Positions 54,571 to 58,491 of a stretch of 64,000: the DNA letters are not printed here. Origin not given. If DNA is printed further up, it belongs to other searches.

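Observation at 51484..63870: Translationally coupled five-gene module of unknown function: giant NtrY-like kinase -> DUF4159 -> DUF4175 -> TPR -> GATase1-like protein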

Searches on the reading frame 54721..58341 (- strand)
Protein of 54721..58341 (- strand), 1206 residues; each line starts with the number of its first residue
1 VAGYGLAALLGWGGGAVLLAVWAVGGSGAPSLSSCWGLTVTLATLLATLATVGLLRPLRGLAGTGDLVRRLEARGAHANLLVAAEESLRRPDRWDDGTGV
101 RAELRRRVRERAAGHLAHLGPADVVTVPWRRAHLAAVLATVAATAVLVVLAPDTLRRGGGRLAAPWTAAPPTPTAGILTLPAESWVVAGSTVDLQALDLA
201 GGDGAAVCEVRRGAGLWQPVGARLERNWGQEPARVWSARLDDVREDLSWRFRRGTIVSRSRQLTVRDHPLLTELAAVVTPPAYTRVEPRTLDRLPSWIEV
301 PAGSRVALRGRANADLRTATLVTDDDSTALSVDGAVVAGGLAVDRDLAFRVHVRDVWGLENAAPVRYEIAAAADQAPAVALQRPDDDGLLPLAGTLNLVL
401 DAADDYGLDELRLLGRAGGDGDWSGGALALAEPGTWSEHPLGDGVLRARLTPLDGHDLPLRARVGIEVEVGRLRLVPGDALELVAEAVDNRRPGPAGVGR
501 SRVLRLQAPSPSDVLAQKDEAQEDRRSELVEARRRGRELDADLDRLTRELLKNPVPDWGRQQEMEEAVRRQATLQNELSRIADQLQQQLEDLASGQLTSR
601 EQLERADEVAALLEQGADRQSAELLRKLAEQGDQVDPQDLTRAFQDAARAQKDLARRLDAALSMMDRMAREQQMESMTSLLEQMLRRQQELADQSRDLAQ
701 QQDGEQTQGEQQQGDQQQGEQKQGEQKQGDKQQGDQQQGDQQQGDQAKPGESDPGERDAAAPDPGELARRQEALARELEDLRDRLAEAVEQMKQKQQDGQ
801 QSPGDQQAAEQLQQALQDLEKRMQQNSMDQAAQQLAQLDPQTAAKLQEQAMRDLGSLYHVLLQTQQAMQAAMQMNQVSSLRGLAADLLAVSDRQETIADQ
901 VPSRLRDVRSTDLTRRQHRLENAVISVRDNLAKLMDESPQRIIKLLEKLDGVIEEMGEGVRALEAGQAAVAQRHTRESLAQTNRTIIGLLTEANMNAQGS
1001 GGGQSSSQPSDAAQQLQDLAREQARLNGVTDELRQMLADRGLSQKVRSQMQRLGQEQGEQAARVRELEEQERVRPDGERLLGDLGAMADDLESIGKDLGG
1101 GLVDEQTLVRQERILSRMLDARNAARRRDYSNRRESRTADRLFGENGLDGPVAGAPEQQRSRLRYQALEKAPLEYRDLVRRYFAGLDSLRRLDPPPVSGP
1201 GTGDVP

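Call 6: search_protein_families(library=pfam, proteins=[window:54721-58341:-], max_evalue=0.01)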
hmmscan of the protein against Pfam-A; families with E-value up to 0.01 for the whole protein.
window:54721-58341:- (1206 aa): 1 family
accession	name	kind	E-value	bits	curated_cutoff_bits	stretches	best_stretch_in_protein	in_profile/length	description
PF13779.11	DUF4175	-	3.1e-12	45.8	27.3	1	273-412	185-318/825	Domain of unknown function (DUF4175)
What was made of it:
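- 54721..58412 (-): DUF4175 protein (~1,230 aa): three N-terminal TM segments, tandem Ig/MG-like beta-sandwich domains, then a ~650-aa Gln/Glu-rich all-helical region. The true start is ATG 58412. Two extra C between 58412 and ~58385 shift the frame, so the ORF as given starts at 58341. Pfam PF13779 at 45.8 bits (call 6).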

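Call 7: search_protein_families(library=ncbifam, proteins=[window:54721-58341:-], max_evalue=0.01)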
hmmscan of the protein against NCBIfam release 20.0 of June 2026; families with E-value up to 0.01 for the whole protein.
window:54721-58341:- (1206 aa): 0 families

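Call 8: find_homologous_proteins(query=window:54721-58341:-)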
Query window:54721-58341:- (1206 aa): 52 proteins with E <= 0.001 among 8000 candidates.
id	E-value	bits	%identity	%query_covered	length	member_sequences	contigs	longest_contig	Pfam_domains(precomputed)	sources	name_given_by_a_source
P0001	0.0e+0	2556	100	100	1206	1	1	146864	PF13779.12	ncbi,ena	-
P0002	0.0e+0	1691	69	98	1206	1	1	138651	PF13779.12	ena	-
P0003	0.0e+0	1627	68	98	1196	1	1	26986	PF13779.12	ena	-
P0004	0.0e+0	1409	59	99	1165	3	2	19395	PF13779.12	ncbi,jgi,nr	ncbi:MAG TPA: DUF4175 family protein [Candidatus Krumholzibacteria bacterium]|nr:DUF4175 family prot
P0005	0.0e+0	1354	60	98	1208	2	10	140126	PF13779.12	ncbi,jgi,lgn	jgi:hypothetical protein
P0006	0.0e+0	1225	55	98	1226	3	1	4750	PF13779.12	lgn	-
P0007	0.0e+0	1155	52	99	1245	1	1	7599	PF13779.12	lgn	-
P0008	0.0e+0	1149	52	99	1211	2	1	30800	PF13779.12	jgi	-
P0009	0.0e+0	1146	51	100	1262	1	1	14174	-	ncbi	-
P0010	0.0e+0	1136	53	100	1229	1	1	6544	PF13779.12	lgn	-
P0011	0.0e+0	1133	49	100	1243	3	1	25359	PF13779.12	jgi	jgi:hypothetical protein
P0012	0.0e+0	1131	50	100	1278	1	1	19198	-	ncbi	-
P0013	0.0e+0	1107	52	97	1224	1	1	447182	PF13779.12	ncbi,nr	ncbi:MAG: hypothetical protein GY838_19205 [bacterium]|nr:hypothetical protein [bacterium]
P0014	0.0e+0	1106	51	99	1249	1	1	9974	PF13779.12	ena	-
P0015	0.0e+0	1091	48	100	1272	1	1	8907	PF13779.12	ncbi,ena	-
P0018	0.0e+0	1083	48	100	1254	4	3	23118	PF13779.12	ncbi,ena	-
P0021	0.0e+0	1064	48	100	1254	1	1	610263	PF13779.12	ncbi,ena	-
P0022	0.0e+0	1020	48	97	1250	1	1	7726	PF13779.12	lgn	-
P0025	1.9e-291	988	48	93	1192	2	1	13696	PF13779.12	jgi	-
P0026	1.7e-286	972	46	99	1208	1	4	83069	PF13779.12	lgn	-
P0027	1.3e-279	949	69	55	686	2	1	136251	PF13779.12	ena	-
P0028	6.4e-268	910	45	98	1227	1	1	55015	PF13779.12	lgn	-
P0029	3.3e-262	891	46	98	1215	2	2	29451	PF13779.12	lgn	-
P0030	9.2e-261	887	46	98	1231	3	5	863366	PF13779.12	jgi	jgi:hypothetical protein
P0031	2.9e-259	882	46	98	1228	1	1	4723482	PF13779.12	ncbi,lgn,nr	ncbi:MAG: DUF4175 family protein [bacterium]|nr:DUF4175 family protein [bacterium]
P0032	1.2e-255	870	47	98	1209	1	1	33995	PF13779.12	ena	-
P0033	8.3e-247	840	44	99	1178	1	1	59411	PF13779.12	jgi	-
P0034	2.2e-241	822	43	99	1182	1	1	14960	PF13779.12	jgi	jgi:hypothetical protein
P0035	1.9e-231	790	43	92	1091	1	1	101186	PF13779.12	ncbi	-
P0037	3.1e-210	719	44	81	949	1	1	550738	PF13779.12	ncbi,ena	-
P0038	7.9e-206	705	39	95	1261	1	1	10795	PF13779.12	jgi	jgi:hypothetical protein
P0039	4.7e-205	702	41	98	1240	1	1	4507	PF13779.12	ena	-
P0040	4.1e-193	663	41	51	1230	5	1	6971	PF13779.12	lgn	-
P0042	9.1e-174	599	36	96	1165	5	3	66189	PF13779.12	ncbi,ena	-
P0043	1.3e-172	595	36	94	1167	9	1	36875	PF13779.12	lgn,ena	-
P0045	1.1e-159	552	36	99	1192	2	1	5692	PF13779.12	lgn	-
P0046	2.8e-157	544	36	53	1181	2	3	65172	PF13779.12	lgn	-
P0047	9.8e-156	539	36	94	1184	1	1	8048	PF13779.12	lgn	-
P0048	1.2e-153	532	34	98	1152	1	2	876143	PF13779.12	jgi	jgi:Domain of unknown function (DUF4175)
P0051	4.6e-7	47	25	24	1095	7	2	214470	PF13779.12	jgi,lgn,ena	-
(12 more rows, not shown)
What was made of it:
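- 54721..58412 (-): 100% identical to P0001 (call 8).
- On Pfam DUF4175 (PF13779): Relatives are pre-annotated PF13779 (call 8).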

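Call 9: find_encoding_contigs(protein=P0001, flank=10000, max_places=3)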
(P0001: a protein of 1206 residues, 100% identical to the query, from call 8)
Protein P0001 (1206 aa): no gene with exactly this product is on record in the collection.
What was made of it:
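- Tried and rejected: P0001 is not indexed (call 9).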

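Call 10: find_encoding_contigs(protein=P0002, flank=10000, max_places=3)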
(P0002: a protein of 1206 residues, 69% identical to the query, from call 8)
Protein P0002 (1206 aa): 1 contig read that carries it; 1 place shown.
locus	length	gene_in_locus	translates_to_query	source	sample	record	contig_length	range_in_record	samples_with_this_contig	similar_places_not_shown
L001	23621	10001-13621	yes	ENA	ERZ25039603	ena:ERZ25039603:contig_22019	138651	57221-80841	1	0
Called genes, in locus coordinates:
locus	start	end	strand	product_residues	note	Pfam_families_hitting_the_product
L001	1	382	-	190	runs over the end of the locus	PF13036:LpoB (weak), PF05643:GNA1162-like (weak)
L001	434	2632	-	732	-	-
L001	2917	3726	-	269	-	PF22113:Mtrc-MtrF_II-IV_dom (faint), PF14522:Cytochrome_C7 (faint), PF14537:Cytochrom_c3_2 (faint), PF09699:Paired_CXXCH_1 (weak)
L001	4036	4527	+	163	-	-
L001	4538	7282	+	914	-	-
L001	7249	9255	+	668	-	PF00672:HAMP, PF00512:HisKA, PF02518:HATPase_c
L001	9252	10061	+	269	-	PF13709:DUF4159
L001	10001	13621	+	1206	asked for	PF13779:DUF4175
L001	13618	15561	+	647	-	-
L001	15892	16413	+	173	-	-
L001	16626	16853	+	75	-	-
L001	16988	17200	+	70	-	-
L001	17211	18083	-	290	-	PF02517:Rce1-like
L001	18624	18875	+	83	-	PF13242:Hydrolase_like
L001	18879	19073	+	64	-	-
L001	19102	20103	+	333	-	PF03853:YjeF_N, PF01256:Carb_kinase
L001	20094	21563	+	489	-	PF01256:Carb_kinase, PF00814:TsaD, PF22521:HypF_C_2 (weak)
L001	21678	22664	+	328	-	PF00072:Response_reg, PF00990:GGDEF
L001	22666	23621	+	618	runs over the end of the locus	PF00512:HisKA, PF02518:HATPase_c, PF13487:HD_5, PF01966:HD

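Call 11: find_encoding_contigs(protein=P0005, flank=10000, max_places=2)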
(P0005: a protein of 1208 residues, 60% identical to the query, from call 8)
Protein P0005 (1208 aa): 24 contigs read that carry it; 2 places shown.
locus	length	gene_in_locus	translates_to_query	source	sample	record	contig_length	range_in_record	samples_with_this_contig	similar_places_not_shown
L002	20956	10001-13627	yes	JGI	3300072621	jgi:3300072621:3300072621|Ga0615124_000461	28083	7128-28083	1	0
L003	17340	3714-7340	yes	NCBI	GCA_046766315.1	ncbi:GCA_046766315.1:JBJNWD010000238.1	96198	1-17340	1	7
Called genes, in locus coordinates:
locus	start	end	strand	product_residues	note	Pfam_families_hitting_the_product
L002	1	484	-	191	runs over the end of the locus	-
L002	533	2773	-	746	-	-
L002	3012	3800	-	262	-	PF14522:Cytochrome_C7 (faint), PF22113:Mtrc-MtrF_II-IV_dom (faint), PF09699:Paired_CXXCH_1 (faint), PF14537:Cytochrom_c3_2 (faint)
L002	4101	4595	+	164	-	-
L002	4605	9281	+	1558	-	PF00672:HAMP, PF00512:HisKA (weak), PF02518:HATPase_c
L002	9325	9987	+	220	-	PF13709:DUF4159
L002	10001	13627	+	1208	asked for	PF13779:DUF4175 (weak)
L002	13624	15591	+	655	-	PF13428:TPR_14 (faint), PF14559:TPR_19 (faint), PF13174:TPR_6 (faint)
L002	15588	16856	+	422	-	-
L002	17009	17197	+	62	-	-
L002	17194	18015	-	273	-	PF02517:Rce1-like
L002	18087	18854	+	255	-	PF00702:Hydrolase, PF12710:HAD (weak), PF13419:HAD_2, PF13242:Hydrolase_like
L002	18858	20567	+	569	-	PF03853:YjeF_N, PF01256:Carb_kinase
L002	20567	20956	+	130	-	?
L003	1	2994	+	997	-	?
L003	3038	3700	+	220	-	PF13709:DUF4159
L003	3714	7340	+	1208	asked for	PF13779:DUF4175 (weak)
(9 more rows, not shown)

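Call 12: find_encoding_contigs(protein=P0031, flank=10000, max_places=2)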
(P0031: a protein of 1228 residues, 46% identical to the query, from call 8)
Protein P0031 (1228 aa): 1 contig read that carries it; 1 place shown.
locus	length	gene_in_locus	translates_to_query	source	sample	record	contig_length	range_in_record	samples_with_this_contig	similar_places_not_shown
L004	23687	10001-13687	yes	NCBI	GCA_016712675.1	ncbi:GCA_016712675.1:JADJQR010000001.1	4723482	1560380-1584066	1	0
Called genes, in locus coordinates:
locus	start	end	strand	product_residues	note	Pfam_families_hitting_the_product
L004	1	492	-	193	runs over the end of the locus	PF05643:GNA1162-like (weak)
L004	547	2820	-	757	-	-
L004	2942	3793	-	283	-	PF02085:Cytochrom_CIII (faint), PF14522:Cytochrome_C7 (faint), PF14537:Cytochrom_c3_2 (faint), PF22113:Mtrc-MtrF_II-IV_dom (faint), PF09699:Paired_CXXCH_1 (weak)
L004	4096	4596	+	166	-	-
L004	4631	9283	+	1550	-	PF00672:HAMP, PF00512:HisKA, PF02518:HATPase_c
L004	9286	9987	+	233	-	PF13709:DUF4159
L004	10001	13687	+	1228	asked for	PF13779:DUF4175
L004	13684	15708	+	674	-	PF13432:TPR_16 (faint), PF13428:TPR_14 (faint), PF07719:TPR_2 (faint), PF13174:TPR_6 (faint), PF14559:TPR_19 (weak), PF09976:TPR_21 (faint)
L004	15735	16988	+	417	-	-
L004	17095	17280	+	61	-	-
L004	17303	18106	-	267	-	PF02517:Rce1-like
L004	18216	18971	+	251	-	PF00702:Hydrolase, PF12710:HAD (weak), PF13419:HAD_2, PF13242:Hydrolase_like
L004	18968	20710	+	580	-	PF03853:YjeF_N, PF01256:Carb_kinase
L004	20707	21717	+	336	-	PF00814:TsaD, PF22521:HypF_C_2 (weak)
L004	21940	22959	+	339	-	PF00072:Response_reg, PF00990:GGDEF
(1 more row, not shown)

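Call 13: find_encoding_contigs(protein=P0013, flank=10000, max_places=2)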
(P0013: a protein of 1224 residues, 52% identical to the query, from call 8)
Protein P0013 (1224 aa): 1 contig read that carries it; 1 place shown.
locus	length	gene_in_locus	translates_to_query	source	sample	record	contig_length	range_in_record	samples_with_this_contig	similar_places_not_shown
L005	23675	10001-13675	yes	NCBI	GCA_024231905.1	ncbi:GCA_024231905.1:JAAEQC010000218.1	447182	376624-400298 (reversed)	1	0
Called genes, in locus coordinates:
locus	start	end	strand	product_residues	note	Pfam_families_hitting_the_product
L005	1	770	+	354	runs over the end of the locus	PF04015:DUF362, PF00037:Fer4 (faint), PF12797:Fer4_2 (faint), PF12837:Fer4_6 (faint), PF12838:Fer4_7 (weak), PF13187:Fer4_9 (weak), PF13237:Fer4_10 (faint), PF14697:Fer4_21 (weak)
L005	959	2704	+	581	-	PF21760:SecD_1st, PF22599:SecDF_P1_head, PF00873:ACR_tran (weak), PF02355:SecD_SecF_C, PF03176:MMPL (weak)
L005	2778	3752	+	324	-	PF07549:Sec_GG (weak), PF02355:SecD_SecF_C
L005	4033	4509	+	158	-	-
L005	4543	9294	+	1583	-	PF00672:HAMP, PF00512:HisKA (weak), PF02518:HATPase_c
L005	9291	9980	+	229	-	PF13709:DUF4159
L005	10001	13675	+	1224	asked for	PF13779:DUF4175 (weak)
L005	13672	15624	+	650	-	PF14559:TPR_19 (faint), PF13371:TPR_9 (weak), PF13174:TPR_6 (faint)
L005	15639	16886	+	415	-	-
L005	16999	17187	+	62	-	-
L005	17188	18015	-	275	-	PF02517:Rce1-like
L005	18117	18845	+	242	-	PF00702:Hydrolase, PF12710:HAD, PF13419:HAD_2, PF13242:Hydrolase_like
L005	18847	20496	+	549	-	PF03853:YjeF_N, PF01256:Carb_kinase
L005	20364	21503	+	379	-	PF00814:TsaD, PF22521:HypF_C_2 (weak)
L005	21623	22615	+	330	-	PF00072:Response_reg, PF00990:GGDEF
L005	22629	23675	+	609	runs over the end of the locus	PF00512:HisKA, PF02518:HATPase_c, PF13487:HD_5, PF01966:HD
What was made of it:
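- Intact, syntenic orthologs (calls 10-13). The kinase/DUF4159 spacing varies from a 4-nt overlap to a 43-nt gap among relatives (calls 10-13).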

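Call 36: search_protein_families(library=pfam, proteins=[L002:4605-9281:+, L002:4101-4595:+, L002:15588-16856:+, L002:17009-17197:+], max_evalue=0.01)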
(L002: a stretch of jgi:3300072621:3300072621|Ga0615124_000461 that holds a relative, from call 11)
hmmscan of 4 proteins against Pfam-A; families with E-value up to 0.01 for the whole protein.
L002:4605-9281:+ (1558 aa): 6 families
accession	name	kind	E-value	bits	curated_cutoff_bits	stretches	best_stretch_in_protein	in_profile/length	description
PF02518.31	HATPase_c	-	9e-23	81.3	26.4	1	1447-1553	2-109/111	Histidine kinase-, DNA gyrase B-, and HSP90-like ATPase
PF00672.30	HAMP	-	8.7e-15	55.2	25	1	1164-1215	1-52/53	HAMP domain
PF00512.31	HisKA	-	4.1e-07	30.4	26.9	1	1338-1403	3-62/66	His Kinase A (phospho-acceptor) domain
PF08448.16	PAS_4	-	0.0005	20.7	23.1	1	1232-1328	1-108/110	PAS fold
PF13581.12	HATPase_c_2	-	0.0056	17.1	27.4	0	1455-1530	36-112/127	Histidine kinase-like ATPase domain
PF10414.14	CysG_dimeriser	-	0.0062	16.7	23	1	1200-1234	2-36/58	Sirohaem synthase dimerisation region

L002:4101-4595:+ (164 aa): 1 family
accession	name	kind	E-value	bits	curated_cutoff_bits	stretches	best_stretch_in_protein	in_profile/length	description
PF14534.12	DUF4440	-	0.0015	19.4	25.2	1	46-157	3-107/107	Domain of unknown function (DUF4440)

L002:15588-16856:+ (422 aa): 0 families

L002:17009-17197:+ (62 aa): 0 families
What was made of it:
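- On NtrY/AtoS-type sensor kinase: Pfam hits on the intact L002 ortholog (PAS_4 weak, E=5e-4) (call 36).
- Checked: The intact ortholog adds PAS_4 (weak), HisKA and HATPase_c (call 36).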
